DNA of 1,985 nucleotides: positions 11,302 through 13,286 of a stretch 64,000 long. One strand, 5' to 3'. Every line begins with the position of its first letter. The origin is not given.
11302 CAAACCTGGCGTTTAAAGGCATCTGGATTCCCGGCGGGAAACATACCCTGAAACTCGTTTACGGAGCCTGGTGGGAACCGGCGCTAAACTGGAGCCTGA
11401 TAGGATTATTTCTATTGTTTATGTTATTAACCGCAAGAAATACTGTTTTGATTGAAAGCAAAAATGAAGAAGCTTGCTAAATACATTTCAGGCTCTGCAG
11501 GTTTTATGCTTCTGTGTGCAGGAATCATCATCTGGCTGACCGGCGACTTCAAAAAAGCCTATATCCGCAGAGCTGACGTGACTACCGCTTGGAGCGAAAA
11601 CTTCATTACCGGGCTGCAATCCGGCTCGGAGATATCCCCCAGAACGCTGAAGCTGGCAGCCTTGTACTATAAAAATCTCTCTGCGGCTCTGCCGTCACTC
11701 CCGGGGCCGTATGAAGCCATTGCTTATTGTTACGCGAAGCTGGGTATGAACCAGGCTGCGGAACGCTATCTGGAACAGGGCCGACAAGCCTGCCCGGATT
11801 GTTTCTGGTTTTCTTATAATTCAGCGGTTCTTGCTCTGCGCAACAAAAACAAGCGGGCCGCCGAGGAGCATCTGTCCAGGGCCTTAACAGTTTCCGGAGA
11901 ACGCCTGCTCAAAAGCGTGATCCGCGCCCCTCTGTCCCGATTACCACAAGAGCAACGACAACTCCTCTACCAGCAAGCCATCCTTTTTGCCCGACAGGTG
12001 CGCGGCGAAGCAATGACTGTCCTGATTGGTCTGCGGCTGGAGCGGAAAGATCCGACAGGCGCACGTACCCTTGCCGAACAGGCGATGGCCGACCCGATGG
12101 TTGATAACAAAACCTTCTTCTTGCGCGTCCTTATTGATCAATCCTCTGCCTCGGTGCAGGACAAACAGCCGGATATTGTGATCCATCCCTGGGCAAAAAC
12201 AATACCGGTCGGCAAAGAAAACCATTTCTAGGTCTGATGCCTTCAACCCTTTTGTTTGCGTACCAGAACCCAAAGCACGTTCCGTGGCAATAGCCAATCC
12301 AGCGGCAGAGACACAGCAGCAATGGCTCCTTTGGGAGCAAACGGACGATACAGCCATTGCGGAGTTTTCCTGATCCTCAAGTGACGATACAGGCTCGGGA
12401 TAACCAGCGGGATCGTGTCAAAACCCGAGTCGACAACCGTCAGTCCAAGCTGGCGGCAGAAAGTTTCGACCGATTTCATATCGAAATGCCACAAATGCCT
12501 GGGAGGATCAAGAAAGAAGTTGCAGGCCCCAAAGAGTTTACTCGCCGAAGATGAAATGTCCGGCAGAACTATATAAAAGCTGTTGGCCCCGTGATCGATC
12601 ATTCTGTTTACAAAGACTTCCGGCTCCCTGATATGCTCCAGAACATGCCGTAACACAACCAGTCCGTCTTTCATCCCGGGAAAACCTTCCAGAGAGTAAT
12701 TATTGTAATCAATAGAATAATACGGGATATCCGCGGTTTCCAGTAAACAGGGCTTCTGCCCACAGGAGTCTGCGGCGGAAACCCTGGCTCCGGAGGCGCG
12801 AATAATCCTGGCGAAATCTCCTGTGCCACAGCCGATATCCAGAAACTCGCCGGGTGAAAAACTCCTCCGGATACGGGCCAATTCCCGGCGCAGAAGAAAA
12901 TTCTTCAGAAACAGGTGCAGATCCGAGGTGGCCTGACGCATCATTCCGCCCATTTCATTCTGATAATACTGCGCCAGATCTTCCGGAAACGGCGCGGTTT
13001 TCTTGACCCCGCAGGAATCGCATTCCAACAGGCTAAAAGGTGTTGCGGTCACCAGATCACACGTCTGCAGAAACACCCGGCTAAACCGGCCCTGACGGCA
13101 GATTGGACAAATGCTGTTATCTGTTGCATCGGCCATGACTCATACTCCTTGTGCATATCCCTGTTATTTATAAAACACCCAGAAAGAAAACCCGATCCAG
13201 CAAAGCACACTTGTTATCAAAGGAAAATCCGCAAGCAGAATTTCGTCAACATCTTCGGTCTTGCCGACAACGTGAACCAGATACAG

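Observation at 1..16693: Envelope-glycan tailoring cluster: three B12-radical SAM paralogues, two radical SAM enzymes, methyltransferases, two GT9, a DPPRS-like UbiA and a YfhO-like GT-C candidate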

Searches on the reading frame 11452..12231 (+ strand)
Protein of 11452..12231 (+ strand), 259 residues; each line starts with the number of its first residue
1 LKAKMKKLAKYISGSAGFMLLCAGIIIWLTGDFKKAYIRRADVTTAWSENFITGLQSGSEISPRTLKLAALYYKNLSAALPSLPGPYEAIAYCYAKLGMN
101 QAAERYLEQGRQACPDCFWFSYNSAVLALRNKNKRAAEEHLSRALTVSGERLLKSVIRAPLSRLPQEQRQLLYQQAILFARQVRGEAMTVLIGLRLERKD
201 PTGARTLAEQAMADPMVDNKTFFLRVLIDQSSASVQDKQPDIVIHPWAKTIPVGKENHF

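Call 6: search_protein_families(library=pfam, proteins=[window:11452-12231:+], max_evalue=0.01)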
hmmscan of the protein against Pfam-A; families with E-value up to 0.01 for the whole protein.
window:11452-12231:+ (259 aa): 2 families
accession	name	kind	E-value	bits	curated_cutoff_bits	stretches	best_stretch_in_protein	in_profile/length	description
PF13428.12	TPR_14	-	5.2e-05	24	23.5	0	87-122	4-39/44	Tetratricopeptide repeat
PF13181.12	TPR_8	-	0.0014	19.1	25.7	0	87-109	4-26/34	Tetratricopeptide repeat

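Call 8: search_protein_families(library=ncbifam, proteins=[window:11452-12231:+], max_evalue=0.001)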
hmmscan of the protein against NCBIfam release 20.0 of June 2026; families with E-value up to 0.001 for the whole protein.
window:11452-12231:+ (259 aa): 0 families

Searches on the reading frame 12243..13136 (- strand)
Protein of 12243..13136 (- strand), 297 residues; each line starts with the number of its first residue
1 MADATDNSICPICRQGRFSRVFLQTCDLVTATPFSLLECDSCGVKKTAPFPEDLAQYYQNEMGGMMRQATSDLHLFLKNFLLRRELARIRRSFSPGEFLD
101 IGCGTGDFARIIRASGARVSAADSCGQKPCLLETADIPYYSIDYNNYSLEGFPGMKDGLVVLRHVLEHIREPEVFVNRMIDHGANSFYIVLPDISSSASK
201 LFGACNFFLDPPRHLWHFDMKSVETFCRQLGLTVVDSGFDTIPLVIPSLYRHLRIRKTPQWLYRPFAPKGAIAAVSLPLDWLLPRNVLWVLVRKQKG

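Call 7: search_protein_families(library=pfam, proteins=[window:12243-13136:-], max_evalue=0.01)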
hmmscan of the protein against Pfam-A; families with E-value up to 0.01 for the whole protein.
window:12243-13136:- (297 aa): 4 families
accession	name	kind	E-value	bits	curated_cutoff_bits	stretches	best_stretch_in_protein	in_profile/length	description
PF13489.12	Methyltransf_23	-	5.3e-15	56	27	1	82-235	9-162/164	Methyltransferase domain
PF08241.18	Methyltransf_11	-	0.00015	22.7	21.2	1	99-179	1-83/95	Methyltransferase domain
PF08242.18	Methyltransf_12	-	0.0025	18.9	30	0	99-179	1-88/98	Methyltransferase domain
PF13649.12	Methyltransf_25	-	0.0068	17.5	27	0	99-128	2-33/97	Methyltransferase domain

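Call 9: search_protein_families(library=ncbifam, proteins=[window:12243-13136:-], max_evalue=0.001)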
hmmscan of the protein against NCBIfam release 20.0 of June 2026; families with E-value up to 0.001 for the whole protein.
window:12243-13136:- (297 aa): 2 families
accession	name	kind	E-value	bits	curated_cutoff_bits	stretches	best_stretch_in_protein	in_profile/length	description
TIGR01983.1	UbiG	equivalog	1.3e-05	24.6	102.95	1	91-183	46-143/228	bifunctional 2-polyprenyl-6-hydroxyphenol methylase/3-demethylubiquinol 3-O-methyltransferase UbiG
NF043040.1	corrin_prot_MT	hypoth_equivalog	5.7e-05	22.6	180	1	97-124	44-71/216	corrinoid protein-associated methyltransferase CpaM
